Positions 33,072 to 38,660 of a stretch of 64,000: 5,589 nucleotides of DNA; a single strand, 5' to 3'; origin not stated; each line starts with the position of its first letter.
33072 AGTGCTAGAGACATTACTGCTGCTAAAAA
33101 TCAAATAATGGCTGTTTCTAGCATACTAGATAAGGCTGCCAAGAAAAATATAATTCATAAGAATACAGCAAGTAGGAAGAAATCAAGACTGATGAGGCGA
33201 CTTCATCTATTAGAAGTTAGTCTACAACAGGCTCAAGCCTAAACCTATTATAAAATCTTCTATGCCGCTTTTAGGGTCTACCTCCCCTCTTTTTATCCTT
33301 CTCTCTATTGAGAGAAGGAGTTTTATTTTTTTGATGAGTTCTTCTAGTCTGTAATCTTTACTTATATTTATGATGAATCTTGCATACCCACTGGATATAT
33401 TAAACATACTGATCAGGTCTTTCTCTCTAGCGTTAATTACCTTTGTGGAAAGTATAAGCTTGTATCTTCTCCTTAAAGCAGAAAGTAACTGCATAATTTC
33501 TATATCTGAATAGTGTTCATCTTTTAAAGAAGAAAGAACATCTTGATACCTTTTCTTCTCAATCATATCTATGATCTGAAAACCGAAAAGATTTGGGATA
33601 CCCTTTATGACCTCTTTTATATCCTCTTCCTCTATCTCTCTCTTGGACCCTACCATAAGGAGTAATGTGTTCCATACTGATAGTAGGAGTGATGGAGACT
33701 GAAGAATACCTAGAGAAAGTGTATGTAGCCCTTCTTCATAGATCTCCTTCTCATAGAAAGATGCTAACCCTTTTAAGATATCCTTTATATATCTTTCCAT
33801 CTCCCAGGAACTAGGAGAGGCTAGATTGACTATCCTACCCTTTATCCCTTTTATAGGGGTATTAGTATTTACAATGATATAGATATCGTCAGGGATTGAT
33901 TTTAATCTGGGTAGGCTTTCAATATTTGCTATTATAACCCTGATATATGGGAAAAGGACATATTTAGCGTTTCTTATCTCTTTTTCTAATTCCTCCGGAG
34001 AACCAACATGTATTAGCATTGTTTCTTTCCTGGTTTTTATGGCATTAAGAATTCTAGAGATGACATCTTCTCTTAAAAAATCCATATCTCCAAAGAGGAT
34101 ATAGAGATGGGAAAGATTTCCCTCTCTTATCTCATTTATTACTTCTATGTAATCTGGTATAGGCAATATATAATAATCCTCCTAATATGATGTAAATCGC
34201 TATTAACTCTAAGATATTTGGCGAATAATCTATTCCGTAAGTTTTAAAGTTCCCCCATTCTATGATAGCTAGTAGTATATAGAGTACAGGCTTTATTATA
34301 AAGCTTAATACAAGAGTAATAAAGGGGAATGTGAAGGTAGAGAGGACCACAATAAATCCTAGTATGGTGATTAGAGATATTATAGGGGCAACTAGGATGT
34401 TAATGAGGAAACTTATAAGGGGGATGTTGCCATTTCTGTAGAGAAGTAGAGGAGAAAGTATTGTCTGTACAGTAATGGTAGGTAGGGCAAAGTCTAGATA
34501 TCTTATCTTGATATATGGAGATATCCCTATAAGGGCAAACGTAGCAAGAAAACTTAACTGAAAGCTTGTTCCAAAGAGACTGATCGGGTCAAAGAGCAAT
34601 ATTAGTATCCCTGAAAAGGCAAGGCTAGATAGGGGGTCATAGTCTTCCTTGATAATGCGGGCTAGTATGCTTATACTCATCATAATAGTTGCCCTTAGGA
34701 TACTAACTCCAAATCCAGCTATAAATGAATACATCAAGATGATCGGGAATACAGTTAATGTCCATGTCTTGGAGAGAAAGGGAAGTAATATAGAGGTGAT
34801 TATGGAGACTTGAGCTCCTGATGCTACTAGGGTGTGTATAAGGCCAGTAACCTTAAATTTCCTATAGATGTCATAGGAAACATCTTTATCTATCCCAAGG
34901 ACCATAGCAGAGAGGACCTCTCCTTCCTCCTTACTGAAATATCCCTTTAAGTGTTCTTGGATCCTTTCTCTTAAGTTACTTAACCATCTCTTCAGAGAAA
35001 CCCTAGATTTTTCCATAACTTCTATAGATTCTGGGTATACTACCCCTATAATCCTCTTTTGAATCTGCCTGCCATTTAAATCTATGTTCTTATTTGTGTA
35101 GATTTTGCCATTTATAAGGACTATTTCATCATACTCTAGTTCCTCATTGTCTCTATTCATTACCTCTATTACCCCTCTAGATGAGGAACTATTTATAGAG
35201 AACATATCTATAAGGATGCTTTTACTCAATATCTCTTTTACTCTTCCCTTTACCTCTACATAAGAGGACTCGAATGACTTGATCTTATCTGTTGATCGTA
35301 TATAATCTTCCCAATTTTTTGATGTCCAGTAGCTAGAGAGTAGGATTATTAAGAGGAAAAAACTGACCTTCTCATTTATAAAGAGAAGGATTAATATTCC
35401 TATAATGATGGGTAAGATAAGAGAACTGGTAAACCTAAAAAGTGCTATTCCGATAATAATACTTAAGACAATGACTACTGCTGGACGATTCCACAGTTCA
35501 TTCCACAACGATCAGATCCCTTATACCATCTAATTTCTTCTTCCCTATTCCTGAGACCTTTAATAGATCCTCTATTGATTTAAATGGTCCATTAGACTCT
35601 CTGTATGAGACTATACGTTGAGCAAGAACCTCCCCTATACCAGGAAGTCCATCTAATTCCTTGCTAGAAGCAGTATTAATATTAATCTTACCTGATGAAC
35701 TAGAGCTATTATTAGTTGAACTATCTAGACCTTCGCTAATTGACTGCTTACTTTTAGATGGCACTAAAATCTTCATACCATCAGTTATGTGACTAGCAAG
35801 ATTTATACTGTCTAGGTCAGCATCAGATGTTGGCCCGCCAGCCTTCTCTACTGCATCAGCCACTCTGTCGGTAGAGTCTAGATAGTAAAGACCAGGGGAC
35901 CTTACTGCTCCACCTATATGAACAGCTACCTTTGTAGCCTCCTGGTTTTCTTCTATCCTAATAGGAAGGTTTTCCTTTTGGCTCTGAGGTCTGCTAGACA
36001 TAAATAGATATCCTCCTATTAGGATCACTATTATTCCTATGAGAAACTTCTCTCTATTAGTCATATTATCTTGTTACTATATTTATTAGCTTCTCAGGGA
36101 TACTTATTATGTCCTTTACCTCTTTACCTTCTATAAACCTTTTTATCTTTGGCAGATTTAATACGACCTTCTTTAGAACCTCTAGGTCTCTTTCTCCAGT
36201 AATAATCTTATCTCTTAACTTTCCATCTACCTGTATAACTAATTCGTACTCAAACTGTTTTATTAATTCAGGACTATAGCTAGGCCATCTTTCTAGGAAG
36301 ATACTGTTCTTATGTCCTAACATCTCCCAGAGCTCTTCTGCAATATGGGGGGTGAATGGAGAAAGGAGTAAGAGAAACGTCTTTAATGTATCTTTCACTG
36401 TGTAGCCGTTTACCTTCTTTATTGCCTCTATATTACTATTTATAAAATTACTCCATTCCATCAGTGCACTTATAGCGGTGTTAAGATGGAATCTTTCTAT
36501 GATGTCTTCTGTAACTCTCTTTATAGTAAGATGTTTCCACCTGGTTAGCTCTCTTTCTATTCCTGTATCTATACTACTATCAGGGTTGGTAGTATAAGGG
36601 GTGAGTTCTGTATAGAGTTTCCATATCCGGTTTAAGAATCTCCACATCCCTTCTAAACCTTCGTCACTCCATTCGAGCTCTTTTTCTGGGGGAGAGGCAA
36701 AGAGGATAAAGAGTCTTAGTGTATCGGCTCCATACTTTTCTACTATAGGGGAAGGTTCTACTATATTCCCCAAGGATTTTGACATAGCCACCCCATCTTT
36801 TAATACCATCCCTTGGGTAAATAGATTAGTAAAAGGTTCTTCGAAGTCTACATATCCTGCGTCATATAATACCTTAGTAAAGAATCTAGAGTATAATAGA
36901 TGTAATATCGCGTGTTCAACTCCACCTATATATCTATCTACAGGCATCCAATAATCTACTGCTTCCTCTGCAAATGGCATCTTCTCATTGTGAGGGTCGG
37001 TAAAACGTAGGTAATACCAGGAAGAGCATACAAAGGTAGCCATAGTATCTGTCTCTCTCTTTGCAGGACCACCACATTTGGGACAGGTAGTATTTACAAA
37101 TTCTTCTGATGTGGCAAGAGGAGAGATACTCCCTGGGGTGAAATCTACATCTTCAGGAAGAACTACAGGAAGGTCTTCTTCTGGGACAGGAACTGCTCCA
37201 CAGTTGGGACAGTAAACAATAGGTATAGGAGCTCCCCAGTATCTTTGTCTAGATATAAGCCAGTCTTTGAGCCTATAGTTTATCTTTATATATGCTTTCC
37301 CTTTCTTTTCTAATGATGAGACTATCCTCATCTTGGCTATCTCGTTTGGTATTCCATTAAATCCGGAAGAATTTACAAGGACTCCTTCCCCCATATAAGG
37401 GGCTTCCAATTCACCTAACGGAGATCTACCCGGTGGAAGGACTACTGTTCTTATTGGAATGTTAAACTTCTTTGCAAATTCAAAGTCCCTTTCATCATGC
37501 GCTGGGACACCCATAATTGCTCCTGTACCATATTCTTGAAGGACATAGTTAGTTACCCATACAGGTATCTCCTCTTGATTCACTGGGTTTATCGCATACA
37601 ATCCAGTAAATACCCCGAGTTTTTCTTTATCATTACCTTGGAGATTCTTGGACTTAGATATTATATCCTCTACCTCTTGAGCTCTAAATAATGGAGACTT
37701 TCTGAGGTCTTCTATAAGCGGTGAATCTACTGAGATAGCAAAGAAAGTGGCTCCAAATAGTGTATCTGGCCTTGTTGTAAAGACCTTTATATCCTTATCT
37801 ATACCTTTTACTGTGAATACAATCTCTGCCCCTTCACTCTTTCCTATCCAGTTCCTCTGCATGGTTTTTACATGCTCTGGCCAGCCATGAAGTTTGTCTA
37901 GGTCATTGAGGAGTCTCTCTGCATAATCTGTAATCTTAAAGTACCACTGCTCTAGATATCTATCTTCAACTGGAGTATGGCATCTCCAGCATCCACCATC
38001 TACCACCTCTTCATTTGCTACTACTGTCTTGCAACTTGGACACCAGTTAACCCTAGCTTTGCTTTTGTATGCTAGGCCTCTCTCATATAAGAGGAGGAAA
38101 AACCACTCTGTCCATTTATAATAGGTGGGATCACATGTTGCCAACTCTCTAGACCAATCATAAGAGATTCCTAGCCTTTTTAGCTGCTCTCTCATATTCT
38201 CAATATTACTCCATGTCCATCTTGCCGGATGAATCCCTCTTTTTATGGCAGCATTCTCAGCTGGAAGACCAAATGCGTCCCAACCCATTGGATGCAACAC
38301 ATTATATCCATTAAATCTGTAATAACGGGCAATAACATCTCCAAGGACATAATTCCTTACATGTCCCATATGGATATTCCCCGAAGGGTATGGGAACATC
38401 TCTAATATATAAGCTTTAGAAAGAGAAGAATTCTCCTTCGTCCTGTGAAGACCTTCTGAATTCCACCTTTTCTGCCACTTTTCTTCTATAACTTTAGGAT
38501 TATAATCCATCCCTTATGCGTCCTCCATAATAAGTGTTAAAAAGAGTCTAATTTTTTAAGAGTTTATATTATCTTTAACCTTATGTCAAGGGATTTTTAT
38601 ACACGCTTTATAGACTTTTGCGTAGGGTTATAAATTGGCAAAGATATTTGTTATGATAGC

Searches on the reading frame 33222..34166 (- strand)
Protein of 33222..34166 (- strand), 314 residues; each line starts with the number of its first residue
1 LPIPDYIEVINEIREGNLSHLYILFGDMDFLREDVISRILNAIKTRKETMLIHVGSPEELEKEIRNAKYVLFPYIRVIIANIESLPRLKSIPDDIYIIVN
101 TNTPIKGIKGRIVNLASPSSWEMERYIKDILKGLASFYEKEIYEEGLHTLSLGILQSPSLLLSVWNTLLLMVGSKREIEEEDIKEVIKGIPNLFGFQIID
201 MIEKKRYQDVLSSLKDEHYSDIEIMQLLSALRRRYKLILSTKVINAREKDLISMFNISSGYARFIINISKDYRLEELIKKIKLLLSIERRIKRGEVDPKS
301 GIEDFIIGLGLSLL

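Call 90: search_protein_families(library=pfam, proteins=[window:33222-34166:-], max_evalue=0.00001)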
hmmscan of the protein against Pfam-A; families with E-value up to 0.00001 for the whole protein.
window:33222-34166:- (314 aa): 1 family
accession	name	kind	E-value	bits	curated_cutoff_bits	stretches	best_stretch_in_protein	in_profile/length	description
PF21694.2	DNA_pol3_delta_C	-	5.8e-10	39.7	27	1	196-308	5-120/121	DNA polymerase III delta subunit, C-terminal domain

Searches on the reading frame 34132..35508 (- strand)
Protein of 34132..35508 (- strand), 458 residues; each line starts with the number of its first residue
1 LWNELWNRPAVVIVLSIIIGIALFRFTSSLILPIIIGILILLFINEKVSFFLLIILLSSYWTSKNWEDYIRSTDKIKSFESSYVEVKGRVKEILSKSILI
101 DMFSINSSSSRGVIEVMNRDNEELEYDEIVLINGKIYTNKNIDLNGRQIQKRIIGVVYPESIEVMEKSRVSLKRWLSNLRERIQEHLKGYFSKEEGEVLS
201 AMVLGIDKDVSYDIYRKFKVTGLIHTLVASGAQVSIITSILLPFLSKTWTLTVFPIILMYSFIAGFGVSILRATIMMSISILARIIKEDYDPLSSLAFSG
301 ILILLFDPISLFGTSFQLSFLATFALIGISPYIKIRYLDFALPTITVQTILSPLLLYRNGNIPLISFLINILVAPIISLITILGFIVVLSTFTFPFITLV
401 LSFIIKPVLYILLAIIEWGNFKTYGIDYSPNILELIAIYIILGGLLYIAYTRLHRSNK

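Call 90: search_protein_families(library=pfam, proteins=[window:34132-35508:-], max_evalue=0.00001)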
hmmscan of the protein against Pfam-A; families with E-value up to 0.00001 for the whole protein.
window:34132-35508:- (458 aa): 1 family
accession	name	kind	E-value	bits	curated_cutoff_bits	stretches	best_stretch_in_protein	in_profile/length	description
PF03772.21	Competence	-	3.1e-38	132.1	23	1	202-447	1-265/270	Competence protein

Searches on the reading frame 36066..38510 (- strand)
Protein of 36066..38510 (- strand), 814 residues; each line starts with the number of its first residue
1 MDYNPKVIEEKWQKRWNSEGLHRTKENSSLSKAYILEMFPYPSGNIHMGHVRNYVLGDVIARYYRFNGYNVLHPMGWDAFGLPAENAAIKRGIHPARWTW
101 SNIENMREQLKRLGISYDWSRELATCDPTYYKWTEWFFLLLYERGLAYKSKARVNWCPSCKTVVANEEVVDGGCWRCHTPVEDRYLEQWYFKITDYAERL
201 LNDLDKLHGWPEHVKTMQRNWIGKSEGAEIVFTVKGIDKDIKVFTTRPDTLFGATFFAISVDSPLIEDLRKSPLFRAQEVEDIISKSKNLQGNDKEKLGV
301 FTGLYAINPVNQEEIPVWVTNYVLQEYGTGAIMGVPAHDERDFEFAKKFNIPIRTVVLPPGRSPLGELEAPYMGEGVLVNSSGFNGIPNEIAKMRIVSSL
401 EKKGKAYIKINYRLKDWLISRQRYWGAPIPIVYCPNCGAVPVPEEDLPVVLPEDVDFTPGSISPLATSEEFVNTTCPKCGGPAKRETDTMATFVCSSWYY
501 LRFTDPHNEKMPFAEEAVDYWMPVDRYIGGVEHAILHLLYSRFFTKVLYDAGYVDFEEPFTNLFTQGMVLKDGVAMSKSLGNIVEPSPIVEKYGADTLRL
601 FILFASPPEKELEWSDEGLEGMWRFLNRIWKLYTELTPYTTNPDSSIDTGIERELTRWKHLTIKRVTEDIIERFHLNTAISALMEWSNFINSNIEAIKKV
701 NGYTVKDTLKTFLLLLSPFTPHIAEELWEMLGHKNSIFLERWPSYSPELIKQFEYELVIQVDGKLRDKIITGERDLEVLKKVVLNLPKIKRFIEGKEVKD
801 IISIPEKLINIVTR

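Call 34: search_protein_families(library=pfam, proteins=[window:36066-38510:-], max_evalue=0.00001)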
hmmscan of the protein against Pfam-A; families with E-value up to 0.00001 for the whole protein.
window:36066-38510:- (814 aa): 5 families
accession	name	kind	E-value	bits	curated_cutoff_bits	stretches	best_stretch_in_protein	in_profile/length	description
PF13603.12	tRNA-synt_1_2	-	4.9e-63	212.4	25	1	219-400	1-184/185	Leucyl-tRNA synthetase, editing domain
PF00133.28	tRNA-synt_1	-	1.2e-55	189.4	22.7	2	11-223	1-226/414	tRNA synthetases class I (I, L, M and V)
PF09334.17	tRNA-synt_1g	-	5.6e-36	124.6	20.1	1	38-179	6-144/391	tRNA synthetases class I (M)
PF08264.19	Anticodon_1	-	2.5e-25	89.5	25.1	1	660-772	9-139/148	Anticodon-binding domain of tRNA ligase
PF01406.26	tRNA-synt_1e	-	1.7e-09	37.9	27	0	559-620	236-297/301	tRNA synthetases class I (C) catalytic domain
